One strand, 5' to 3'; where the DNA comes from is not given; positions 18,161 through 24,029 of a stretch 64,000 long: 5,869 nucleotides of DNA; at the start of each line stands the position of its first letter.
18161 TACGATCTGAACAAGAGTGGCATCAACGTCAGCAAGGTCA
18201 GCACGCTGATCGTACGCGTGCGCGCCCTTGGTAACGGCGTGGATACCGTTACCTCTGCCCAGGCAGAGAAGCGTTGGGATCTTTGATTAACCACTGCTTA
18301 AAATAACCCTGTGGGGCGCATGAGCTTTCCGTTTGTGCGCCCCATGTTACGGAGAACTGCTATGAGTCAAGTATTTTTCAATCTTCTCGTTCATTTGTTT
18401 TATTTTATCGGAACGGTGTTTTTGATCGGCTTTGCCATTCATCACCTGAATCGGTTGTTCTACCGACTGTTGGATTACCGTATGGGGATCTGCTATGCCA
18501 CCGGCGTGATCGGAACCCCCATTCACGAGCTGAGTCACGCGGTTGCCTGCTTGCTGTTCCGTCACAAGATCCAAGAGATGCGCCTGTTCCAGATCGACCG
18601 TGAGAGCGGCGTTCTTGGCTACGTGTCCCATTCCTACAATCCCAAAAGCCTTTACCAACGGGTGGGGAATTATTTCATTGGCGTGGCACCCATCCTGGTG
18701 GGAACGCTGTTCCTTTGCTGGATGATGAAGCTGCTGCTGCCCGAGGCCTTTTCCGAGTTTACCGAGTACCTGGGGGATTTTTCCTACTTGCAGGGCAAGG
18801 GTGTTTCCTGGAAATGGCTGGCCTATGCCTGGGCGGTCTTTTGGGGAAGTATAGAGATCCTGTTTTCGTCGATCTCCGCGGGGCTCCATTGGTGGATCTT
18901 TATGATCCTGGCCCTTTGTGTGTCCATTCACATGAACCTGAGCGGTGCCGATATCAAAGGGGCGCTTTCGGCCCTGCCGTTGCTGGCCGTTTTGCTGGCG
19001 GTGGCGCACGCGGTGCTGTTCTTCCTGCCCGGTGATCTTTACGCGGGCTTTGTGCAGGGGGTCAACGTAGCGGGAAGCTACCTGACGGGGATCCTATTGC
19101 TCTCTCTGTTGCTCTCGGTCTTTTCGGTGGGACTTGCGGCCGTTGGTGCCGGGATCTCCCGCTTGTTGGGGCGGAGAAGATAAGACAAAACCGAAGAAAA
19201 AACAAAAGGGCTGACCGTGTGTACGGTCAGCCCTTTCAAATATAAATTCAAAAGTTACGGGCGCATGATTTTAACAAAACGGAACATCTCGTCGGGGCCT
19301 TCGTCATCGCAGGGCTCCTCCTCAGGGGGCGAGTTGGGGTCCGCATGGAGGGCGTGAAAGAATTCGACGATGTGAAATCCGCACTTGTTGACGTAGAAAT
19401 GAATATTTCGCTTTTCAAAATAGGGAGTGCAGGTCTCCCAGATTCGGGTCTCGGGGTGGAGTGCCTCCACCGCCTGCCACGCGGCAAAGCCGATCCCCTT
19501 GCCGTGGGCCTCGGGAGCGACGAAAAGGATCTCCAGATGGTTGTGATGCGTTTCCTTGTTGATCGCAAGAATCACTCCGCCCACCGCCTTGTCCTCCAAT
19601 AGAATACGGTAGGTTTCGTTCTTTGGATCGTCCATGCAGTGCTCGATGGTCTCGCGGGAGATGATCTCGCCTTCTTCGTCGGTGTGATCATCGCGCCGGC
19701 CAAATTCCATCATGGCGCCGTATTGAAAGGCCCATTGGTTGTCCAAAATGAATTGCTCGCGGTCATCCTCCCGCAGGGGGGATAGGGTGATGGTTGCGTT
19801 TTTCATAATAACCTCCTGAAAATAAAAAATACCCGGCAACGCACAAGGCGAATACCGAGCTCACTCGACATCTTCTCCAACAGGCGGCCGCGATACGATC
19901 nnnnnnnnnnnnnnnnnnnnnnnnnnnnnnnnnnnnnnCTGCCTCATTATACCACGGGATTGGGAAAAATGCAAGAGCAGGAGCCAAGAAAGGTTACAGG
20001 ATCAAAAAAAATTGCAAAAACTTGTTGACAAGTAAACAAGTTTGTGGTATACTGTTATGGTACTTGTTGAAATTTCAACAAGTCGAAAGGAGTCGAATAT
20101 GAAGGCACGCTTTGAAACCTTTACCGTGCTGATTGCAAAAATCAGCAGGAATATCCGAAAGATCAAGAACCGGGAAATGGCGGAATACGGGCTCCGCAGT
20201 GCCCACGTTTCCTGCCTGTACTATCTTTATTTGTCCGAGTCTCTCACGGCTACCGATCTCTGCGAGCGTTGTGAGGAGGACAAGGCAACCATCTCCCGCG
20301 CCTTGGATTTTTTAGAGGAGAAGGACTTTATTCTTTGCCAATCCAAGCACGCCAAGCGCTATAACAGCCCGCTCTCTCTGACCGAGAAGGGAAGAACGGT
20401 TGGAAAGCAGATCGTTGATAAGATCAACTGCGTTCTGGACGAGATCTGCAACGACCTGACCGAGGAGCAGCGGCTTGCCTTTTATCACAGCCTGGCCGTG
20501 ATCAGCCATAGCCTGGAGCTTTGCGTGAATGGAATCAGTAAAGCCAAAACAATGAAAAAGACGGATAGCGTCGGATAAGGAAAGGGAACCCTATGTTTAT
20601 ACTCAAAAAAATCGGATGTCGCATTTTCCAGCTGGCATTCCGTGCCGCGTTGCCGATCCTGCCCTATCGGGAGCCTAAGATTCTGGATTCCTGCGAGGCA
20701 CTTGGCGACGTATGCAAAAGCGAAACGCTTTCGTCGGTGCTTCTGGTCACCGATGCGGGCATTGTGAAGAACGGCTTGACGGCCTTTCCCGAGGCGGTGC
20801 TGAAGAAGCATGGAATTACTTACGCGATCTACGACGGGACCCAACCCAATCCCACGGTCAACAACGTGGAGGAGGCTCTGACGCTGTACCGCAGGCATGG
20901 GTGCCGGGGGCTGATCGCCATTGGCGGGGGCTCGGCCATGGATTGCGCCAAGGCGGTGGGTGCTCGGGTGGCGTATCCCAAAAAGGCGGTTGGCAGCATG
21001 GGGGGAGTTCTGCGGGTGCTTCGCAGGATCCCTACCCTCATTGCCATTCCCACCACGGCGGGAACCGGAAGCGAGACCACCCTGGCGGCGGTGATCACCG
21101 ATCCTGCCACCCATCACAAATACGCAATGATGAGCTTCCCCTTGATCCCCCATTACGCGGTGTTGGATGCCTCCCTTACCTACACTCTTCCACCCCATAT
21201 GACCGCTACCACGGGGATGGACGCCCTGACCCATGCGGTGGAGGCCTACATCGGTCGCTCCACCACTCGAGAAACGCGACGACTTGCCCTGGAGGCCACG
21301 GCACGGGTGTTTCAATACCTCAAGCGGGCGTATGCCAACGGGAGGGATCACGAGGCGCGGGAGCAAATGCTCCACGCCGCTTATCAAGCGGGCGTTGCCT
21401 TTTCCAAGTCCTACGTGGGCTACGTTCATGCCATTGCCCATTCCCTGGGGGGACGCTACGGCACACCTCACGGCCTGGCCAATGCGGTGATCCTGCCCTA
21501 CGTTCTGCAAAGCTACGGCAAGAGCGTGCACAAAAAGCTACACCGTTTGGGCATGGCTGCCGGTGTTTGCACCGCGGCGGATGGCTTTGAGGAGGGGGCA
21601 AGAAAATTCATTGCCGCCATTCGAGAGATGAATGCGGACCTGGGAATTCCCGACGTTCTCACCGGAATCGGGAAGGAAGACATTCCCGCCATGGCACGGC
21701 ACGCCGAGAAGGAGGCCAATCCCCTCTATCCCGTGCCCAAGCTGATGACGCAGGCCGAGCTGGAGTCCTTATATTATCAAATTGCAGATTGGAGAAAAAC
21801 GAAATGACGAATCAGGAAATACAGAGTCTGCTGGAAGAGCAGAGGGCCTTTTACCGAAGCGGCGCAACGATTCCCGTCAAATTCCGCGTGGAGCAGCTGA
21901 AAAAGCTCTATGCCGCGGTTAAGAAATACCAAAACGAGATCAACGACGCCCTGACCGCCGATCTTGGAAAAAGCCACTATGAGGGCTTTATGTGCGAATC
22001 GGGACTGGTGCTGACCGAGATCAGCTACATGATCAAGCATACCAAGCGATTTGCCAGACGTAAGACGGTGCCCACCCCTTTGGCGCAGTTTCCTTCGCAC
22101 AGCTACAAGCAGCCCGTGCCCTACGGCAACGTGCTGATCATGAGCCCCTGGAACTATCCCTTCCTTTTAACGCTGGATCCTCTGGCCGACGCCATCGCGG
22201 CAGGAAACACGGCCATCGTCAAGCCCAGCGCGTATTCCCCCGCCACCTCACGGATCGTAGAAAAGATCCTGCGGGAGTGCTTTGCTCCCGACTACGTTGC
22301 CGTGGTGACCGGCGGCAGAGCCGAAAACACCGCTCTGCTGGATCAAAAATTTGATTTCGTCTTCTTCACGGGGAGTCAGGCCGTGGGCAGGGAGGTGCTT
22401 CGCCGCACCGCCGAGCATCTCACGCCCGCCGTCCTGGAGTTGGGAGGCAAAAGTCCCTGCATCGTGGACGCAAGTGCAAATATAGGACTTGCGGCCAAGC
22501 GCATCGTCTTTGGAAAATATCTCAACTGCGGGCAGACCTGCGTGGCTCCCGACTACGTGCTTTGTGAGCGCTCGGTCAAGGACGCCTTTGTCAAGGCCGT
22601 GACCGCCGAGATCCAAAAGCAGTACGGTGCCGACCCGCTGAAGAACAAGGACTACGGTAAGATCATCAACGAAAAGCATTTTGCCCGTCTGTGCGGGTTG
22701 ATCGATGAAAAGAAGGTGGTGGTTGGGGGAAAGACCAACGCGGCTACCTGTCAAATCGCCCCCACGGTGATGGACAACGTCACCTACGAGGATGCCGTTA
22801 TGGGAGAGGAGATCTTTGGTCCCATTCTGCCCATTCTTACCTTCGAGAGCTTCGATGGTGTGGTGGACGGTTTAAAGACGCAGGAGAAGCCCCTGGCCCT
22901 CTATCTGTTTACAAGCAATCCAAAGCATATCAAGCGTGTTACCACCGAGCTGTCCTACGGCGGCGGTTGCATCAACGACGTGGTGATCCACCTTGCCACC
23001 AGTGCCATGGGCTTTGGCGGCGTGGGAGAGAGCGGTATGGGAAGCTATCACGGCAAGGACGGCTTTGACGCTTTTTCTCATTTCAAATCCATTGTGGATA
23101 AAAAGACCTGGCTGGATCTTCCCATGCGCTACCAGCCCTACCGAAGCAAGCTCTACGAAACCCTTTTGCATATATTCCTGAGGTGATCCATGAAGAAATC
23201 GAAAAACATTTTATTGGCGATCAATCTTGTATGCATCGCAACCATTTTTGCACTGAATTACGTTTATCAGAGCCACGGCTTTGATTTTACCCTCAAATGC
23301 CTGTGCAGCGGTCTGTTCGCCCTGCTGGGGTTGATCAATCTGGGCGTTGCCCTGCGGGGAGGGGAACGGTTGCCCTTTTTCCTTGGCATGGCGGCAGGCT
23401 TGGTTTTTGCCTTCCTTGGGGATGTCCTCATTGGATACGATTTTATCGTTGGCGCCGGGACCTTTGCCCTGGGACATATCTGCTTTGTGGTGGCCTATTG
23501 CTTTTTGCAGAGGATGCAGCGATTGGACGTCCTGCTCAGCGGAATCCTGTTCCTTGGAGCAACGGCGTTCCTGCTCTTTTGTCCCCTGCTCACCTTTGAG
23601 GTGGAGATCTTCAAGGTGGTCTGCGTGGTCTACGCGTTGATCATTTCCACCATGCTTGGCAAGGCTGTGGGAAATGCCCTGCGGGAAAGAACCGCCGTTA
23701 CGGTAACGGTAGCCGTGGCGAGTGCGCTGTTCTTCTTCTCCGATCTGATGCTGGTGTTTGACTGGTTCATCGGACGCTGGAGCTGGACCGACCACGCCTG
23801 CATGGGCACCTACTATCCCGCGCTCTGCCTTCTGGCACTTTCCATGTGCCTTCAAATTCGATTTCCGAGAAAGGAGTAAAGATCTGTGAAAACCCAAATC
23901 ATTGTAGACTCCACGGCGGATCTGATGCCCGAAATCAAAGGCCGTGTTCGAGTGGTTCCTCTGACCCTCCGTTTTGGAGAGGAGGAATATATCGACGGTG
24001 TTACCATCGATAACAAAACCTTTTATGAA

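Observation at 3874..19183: Operon of three consecutive giant lipoproteins plus a membrane HExxH protein: candidate modular surface-adhesion or glycan-binding system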

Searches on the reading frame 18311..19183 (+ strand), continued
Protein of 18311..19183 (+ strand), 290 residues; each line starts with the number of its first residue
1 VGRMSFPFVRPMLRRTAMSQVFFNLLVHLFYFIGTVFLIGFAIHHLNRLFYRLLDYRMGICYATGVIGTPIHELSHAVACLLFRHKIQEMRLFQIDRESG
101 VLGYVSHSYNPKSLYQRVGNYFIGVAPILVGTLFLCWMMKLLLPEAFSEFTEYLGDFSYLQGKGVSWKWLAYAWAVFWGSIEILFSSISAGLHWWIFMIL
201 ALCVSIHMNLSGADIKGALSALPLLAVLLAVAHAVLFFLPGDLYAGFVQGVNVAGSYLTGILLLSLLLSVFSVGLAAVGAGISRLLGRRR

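Call 40: fold_search(model_id=the predicted structure, library=pdb)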
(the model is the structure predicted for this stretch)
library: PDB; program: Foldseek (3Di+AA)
matches with E <= 10: 410; with E <= 0.001: 0
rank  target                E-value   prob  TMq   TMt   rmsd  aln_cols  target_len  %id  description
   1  8yg4_R                2.4e-01  0.09  0.12  0.12  20.7       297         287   15  A cryo-EM structure of LA-PTH-R1-PTH1R-Gs complex structure (released 2025-09-03)
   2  6lh0                  4.5e-01  0.11  0.18  0.16  19.2       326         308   11  Crystal structure of a cysteine-pair mutant (P10C-S291C) of a bacterial bile acid transporter in an inward-facing apo-st (released 2020-12-09)
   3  8r97_F                4.7e-01  0.14  0.19  0.18  19.9       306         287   14  Crystal structure of the cryorhodopsin CryoR2 at pH 4.6, type B crystals, non-illuminated state (released 2024-12-11)
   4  4n7w_B                5.6e-01  0.09  0.15  0.15  20.0       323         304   10  Crystal Structure of the sodium bile acid symporter from Yersinia frederiksenii (released 2013-12-11)
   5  8r96_A                6.4e-01  0.12  0.19  0.18  20.6       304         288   12  Crystal structure of the cryorhodopsin CryoR2 at pH 4.6, type A crystals (released 2024-12-11)
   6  8r97_B                6.4e-01  0.12  0.18  0.18  19.8       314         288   13  Crystal structure of the cryorhodopsin CryoR2 at pH 4.6, type B crystals, non-illuminated state (released 2024-12-11)
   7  5iqj_C                6.7e-01  0.44  0.19  0.38  14.7       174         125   13  1.9 Angstrom Crystal Structure of Protein with Unknown Function from Vibrio cholerae. (released 2016-03-23)
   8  8r96_D                6.7e-01  0.12  0.18  0.18  20.6       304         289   12  Crystal structure of the cryorhodopsin CryoR2 at pH 4.6, type A crystals (released 2024-12-11)
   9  4n7x                  8.0e-01  0.07  0.16  0.15  19.6       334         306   12  The E254A mutant of the sodium bile acid symporter from Yersinia frederiksenii (released 2013-12-11)
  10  8r96_E                8.4e-01  0.11  0.19  0.18  20.1       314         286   13  Crystal structure of the cryorhodopsin CryoR2 at pH 4.6, type A crystals (released 2024-12-11)
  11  8r96_B                8.4e-01  0.11  0.19  0.18  19.8       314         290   13  Crystal structure of the cryorhodopsin CryoR2 at pH 4.6, type A crystals (released 2024-12-11)
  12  6lh1                  8.4e-01  0.08  0.17  0.16  20.6       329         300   11  Crystal structure of a cysteine-pair mutant (Y113C-P190C) of a bacterial bile acid transporter trapped in an outward-fac (released 2020-12-09)
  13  6lgz                  8.4e-01  0.08  0.17  0.15  19.7       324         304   11  Crystal structure of a cysteine-pair mutant (P10C-S291C) of a bacterial bile acid transporter in an inward-facing state  (released 2020-12-09)
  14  4n7w_A                8.8e-01  0.08  0.18  0.16  19.6       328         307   10  Crystal Structure of the sodium bile acid symporter from Yersinia frederiksenii (released 2013-12-11)
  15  6ivm_D                1.0e+00  0.12  0.19  0.20  24.9       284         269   14  Crystal structure of a membrane protein P143A (released 2019-11-06)
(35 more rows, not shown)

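Call 41: search_protein_families(library=pfam, alignment_id=A1, max_evalue=0.01)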
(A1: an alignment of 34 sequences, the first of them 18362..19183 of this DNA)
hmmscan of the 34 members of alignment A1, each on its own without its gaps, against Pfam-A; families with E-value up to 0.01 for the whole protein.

A. member 1, window:18362-19183:+ (273 aa): 1 family
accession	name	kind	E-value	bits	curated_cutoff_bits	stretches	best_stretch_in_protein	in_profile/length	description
PF13398.12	Peptidase_M50B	-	9e-05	22.7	26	1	43-119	16-87/201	Peptidase M50B-like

B. families by the number of members that match (of 34 scanned): 2 families
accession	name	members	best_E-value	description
PF11667.14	DUF3267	18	5.6e-07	Putative zincin peptidase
PF13398.12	Peptidase_M50B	17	4.9e-06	Peptidase M50B-like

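Call 82: search_protein_families(library=pfam, proteins=[L056:3811-4740:+, L080:3819-4751:+, L060:2970-3902:+, L045:4140-5444:+, L045:5454-6599:+, L042:3051-4274:+, L042:4294-5484:+, L042:5488-6627:+, L037:615-998:+, L037:1000-1515:+], max_evalue=0.01)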
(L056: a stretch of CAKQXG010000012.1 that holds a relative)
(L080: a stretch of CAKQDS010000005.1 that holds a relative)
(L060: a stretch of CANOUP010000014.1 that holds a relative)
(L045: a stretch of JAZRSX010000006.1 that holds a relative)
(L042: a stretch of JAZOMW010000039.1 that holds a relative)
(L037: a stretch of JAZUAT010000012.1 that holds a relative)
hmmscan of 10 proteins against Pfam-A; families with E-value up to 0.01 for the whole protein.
L056:3811-4740:+ (309 aa): 2 families
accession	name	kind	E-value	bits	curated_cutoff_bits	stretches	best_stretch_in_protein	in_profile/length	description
PF00589.27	Phage_integrase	-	4e-27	95.5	27.1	1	131-296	20-171/172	Phage integrase family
PF14659.12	Phage_int_SAM_3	-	4.7e-10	40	22.6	1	4-59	3-57/58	Phage integrase, N-terminal SAM-like domain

L080:3819-4751:+ (310 aa): 3 families
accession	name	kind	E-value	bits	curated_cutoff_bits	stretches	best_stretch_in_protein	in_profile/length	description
PF00589.27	Phage_integrase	-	2.2e-27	96.4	27.1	1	132-293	21-172/172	Phage integrase family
PF14659.12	Phage_int_SAM_3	-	6.9e-12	45.9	22.6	1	3-59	2-57/58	Phage integrase, N-terminal SAM-like domain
PF13102.12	Phage_int_SAM_5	-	0.0075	17.1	22.3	1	17-98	15-90/98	Phage integrase SAM-like domain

L060:2970-3902:+ (310 aa): 3 families
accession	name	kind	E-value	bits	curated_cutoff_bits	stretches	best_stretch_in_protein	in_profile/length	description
PF00589.27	Phage_integrase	-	3.4e-28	99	27.1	1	136-298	25-172/172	Phage integrase family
PF14659.12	Phage_int_SAM_3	-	1.2e-10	41.9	22.6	1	4-59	3-57/58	Phage integrase, N-terminal SAM-like domain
PF13102.12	Phage_int_SAM_5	-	0.0061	17.4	22.3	0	7-98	6-90/98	Phage integrase SAM-like domain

L045:4140-5444:+ (434 aa): 1 family
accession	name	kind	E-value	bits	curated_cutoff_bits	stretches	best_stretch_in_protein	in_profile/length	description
PF09479.16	Flg_new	-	0.00014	22.4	27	0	321-360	26-64/65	Listeria-Bacteroides repeat domain (List_Bact_rpt)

L045:5454-6599:+ (381 aa): 1 family
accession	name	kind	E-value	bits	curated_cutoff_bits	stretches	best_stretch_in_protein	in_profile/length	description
PF09479.16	Flg_new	-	0.0043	17.6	27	0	260-310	13-64/65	Listeria-Bacteroides repeat domain (List_Bact_rpt)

L042:3051-4274:+ (407 aa): 0 families

L042:4294-5484:+ (396 aa): 0 families

L042:5488-6627:+ (379 aa): 0 families

L037:615-998:+ (127 aa): 1 family
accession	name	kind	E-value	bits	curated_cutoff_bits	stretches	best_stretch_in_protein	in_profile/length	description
PF09479.16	Flg_new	-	1.6e-05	25.4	27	1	59-120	12-65/65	Listeria-Bacteroides repeat domain (List_Bact_rpt)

L037:1000-1515:+ (171 aa): 0 families

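Call 91: search_protein_families(library=padloc, proteins=[window:18362-19183:+], max_evalue=0.001)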
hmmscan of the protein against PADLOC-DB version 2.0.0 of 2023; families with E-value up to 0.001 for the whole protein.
window:18362-19183:+ (273 aa): 0 families

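Call 92: search_protein_families(library=phrogs, proteins=[window:18362-19183:+], max_evalue=0.001)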
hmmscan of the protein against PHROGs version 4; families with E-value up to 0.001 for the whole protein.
window:18362-19183:+ (273 aa): 0 families

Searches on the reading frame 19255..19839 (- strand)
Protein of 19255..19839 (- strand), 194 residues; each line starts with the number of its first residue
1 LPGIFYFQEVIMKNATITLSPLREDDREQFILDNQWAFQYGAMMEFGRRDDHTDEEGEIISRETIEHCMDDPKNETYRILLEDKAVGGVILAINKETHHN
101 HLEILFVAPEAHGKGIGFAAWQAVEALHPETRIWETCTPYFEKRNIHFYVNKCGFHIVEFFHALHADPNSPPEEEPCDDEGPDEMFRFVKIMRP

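Call 13: search_protein_families(library=pfam, proteins=[window:19255-19839:-], max_evalue=0.001)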
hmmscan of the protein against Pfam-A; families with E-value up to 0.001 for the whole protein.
window:19255-19839:- (194 aa): 4 families
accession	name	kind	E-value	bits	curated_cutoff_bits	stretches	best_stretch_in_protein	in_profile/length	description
PF00583.31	Acetyltransf_1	-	5.5e-12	46.4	20.7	1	58-155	18-116/116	Acetyltransferase (GNAT) family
PF13508.13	Acetyltransf_7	-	2.3e-07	31.5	27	1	79-156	8-83/84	Acetyltransferase (GNAT) domain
PF13673.13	Acetyltransf_10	-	1.7e-06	28.5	23.6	1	57-126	14-78/128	Acetyltransferase (GNAT) domain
PF13302.13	Acetyltransf_3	-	0.00031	21.9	25.4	1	17-127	2-107/138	Acetyltransferase (GNAT) domain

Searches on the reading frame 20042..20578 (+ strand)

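Call 13: search_protein_families(library=pfam, proteins=[window:20042-20578:+], max_evalue=0.001)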
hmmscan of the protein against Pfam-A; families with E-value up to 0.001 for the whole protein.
window:20042-20578:+ (178 aa): 5 families
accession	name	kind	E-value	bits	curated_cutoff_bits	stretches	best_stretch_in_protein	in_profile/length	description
PF12802.13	MarR_2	-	1.2e-06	29.1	27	1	49-106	1-60/61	MarR family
PF01047.28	MarR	-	6.1e-06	26.5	24.6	1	54-97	4-47/59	MarR family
PF13601.12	HTH_34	-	2.1e-05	25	27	1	58-125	5-73/80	Winged helix DNA-binding domain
PF25213.1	HVO_A0261_N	-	0.00015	22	35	1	64-124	21-74/86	HVO_A0261 N-terminal domain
PF01978.25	TrmB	-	0.00022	21.4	25.6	1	47-107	2-62/68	Sugar-specific transcriptional regulator TrmB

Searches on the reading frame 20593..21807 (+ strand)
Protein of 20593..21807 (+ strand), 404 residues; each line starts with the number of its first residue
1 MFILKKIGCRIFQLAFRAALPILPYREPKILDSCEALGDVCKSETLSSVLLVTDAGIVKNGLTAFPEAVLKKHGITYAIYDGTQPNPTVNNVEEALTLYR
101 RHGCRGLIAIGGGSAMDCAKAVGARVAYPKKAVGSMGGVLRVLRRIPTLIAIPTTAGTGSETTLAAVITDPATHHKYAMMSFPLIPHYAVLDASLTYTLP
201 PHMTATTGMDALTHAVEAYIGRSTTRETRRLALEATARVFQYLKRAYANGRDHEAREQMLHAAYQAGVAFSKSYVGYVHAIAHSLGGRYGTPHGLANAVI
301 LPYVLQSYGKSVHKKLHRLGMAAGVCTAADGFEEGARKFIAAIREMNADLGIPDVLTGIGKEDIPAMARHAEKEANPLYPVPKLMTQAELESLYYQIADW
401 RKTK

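Call 13: search_protein_families(library=pfam, proteins=[window:20593-21807:+], max_evalue=0.001)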
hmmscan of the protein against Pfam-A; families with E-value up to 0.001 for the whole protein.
window:20593-21807:+ (404 aa): 3 families
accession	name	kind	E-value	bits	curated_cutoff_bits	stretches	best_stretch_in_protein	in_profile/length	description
PF25137.1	ADH_Fe_C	-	4e-47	160.9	27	1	204-396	1-192/194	Fe-containing alcohol dehydrogenase family, C-terminal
PF00465.25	Fe-ADH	-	1.3e-43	148.9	31.3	1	33-192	10-167/168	Iron-containing alcohol dehydrogenase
PF13685.12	Fe-ADH_2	-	5.8e-11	43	28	1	35-129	8-100/149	Iron-containing alcohol dehydrogenase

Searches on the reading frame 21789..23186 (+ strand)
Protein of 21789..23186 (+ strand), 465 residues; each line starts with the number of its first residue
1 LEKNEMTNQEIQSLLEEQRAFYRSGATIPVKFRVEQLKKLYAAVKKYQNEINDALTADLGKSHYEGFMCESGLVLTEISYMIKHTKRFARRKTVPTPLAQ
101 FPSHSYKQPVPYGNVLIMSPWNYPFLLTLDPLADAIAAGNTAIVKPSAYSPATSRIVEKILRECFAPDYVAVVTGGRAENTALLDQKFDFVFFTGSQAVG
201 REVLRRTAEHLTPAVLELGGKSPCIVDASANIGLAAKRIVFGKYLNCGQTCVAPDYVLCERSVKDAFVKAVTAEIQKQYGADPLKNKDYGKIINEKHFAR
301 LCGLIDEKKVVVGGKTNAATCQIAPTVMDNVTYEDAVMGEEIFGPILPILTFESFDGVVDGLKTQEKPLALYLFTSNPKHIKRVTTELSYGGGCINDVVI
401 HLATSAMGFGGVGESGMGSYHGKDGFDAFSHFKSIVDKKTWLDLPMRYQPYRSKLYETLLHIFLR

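Call 13: search_protein_families(library=pfam, proteins=[window:21789-23186:+], max_evalue=0.001)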
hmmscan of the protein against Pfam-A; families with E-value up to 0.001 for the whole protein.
window:21789-23186:+ (465 aa): 1 family
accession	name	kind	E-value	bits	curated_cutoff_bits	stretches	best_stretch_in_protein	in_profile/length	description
PF00171.27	Aldedh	-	6.8e-87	292.4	23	1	5-435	25-461/461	Aldehyde dehydrogenase family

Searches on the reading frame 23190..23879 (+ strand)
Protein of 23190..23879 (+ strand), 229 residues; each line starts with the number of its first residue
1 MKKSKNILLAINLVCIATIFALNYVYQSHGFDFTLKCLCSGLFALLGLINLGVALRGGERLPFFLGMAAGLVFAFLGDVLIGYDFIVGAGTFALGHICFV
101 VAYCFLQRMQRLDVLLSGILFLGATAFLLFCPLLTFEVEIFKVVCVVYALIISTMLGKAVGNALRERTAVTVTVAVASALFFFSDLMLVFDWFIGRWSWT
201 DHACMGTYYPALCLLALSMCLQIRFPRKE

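Call 13: search_protein_families(library=pfam, proteins=[window:23190-23879:+], max_evalue=0.001)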
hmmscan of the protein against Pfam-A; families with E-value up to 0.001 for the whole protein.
window:23190-23879:+ (229 aa): 1 family
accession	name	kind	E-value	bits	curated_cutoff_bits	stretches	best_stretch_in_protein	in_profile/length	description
PF07947.19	YhhN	-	5.2e-25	88.6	25.6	1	34-218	4-181/182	YhhN family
